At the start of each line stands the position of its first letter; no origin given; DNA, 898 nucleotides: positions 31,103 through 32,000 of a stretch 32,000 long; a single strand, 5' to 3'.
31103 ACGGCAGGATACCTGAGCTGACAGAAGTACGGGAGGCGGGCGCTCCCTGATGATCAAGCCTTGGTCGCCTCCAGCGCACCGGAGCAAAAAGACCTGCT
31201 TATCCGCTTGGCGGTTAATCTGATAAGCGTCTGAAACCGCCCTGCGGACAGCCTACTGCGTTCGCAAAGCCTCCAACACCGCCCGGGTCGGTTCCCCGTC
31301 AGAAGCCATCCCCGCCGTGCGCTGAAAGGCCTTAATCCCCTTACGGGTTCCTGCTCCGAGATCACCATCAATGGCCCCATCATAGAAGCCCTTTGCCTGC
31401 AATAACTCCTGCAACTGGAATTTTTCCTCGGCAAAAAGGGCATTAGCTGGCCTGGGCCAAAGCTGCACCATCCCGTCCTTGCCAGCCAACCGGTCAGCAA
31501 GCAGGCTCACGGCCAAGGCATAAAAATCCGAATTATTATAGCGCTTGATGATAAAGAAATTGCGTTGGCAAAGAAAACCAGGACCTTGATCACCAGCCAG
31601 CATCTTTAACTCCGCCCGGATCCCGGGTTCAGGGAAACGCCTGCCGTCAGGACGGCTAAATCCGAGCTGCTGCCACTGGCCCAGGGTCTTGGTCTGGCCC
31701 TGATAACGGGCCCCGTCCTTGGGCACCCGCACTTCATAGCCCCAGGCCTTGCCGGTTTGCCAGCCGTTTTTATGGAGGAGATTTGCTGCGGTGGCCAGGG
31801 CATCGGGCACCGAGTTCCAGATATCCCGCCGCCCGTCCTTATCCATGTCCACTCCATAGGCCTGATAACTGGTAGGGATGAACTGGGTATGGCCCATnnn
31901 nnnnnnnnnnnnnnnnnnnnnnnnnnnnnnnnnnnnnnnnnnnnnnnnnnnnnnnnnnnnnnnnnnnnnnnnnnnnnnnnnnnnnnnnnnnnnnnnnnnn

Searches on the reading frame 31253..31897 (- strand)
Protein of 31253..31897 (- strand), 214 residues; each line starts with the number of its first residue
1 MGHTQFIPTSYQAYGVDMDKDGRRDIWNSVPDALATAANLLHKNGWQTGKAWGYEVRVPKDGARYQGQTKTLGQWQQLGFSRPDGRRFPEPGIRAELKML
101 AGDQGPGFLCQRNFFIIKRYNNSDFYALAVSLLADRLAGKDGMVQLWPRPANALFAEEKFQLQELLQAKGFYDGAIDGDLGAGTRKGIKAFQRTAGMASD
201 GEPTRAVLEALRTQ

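Call 32: search_protein_families(library=pfam, proteins=[window:31253-31897:-], max_evalue=0.001)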
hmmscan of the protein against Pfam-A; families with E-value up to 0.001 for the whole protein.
window:31253-31897:- (214 aa): 2 families
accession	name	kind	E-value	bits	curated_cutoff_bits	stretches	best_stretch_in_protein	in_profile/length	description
PF13406.11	SLT_2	-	5.4e-48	164.1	24.3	1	1-135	156-292/292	Transglycosylase SLT domain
PF01471.23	PG_binding_1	-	3.6e-13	49.9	23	1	161-211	7-57/57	Putative peptidoglycan binding domain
